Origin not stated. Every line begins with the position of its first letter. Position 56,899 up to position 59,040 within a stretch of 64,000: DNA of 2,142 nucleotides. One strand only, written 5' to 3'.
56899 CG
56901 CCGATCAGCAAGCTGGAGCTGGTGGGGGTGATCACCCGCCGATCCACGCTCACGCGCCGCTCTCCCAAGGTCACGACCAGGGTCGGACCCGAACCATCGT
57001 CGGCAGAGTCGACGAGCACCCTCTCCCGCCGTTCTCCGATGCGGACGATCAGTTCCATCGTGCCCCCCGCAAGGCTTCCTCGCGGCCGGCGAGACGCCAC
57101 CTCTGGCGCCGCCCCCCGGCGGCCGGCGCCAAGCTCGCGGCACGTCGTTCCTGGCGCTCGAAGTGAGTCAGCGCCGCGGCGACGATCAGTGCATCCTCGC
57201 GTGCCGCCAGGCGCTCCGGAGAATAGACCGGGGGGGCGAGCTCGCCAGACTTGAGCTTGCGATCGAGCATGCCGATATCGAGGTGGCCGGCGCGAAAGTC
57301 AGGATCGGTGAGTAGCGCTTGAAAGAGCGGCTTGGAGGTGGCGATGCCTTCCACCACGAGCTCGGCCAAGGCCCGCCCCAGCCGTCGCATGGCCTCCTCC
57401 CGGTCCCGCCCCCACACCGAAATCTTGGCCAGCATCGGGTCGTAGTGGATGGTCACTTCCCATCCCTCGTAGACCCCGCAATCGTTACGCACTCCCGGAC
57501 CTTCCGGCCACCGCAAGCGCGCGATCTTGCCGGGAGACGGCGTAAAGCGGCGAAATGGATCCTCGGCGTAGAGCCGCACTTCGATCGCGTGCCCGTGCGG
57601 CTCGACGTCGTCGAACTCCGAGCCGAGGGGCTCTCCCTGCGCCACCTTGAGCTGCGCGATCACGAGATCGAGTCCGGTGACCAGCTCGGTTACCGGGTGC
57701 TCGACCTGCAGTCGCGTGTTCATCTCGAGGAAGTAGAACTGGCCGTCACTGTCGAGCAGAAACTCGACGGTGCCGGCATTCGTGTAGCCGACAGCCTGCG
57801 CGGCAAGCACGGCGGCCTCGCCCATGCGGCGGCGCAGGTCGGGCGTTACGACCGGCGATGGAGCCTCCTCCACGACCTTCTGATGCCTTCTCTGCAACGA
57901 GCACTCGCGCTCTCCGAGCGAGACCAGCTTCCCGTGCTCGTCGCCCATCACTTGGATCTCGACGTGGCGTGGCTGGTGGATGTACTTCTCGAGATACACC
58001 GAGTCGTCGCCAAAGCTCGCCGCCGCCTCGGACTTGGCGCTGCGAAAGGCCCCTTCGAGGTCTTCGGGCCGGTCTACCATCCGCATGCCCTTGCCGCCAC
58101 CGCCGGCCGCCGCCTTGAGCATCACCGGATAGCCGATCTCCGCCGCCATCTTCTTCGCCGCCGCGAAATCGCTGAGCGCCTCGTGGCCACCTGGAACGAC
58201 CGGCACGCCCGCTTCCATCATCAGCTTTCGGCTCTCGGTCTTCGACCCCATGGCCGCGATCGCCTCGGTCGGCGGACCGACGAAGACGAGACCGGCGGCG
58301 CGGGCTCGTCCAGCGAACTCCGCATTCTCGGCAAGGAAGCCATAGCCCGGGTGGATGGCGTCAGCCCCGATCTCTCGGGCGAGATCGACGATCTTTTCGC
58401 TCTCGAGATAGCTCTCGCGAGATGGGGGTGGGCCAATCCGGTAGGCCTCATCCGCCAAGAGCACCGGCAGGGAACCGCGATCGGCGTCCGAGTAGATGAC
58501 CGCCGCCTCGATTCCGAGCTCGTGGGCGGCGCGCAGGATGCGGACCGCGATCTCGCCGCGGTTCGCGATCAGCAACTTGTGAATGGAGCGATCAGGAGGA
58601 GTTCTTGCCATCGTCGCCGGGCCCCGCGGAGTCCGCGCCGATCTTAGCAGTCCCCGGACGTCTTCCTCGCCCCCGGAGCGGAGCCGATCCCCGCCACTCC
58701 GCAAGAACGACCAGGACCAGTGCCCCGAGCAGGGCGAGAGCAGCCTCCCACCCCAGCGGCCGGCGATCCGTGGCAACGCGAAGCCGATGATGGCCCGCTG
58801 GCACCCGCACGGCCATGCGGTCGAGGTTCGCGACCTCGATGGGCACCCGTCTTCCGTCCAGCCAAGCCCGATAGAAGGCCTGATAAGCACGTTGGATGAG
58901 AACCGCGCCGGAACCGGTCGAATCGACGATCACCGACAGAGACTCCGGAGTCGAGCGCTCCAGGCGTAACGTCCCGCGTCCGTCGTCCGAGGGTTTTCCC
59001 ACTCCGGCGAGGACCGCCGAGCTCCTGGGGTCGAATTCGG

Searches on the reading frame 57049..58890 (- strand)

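Call 61: search_protein_families(library=pfam, max_evalue=0.0001, proteins=[window:57049-58890:-])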
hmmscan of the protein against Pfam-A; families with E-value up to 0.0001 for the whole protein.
window:57049-58890:- (613 aa): 5 families
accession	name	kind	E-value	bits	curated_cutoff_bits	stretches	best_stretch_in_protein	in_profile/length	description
PF02786.22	CPSase_L_D2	-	7e-77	258.1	19.8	1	217-423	2-209/211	Carbamoyl-phosphate synthase L chain, ATP binding domain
PF00289.28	Biotin_carb_N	-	1e-40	139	25.5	1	103-211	2-110/110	Biotin carboxylase, N-terminal domain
PF02785.25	Biotin_carb_C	-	2.7e-37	127.6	32.4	1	437-543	1-107/108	Biotin carboxylase C-terminal domain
PF07478.18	Dala_Dala_lig_C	-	3.8e-12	46.6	24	1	239-392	17-174/204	D-ala D-ala ligase C-terminus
PF02222.28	ATP-grasp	-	5.7e-08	33.1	27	1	236-393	13-162/179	ATP-grasp domain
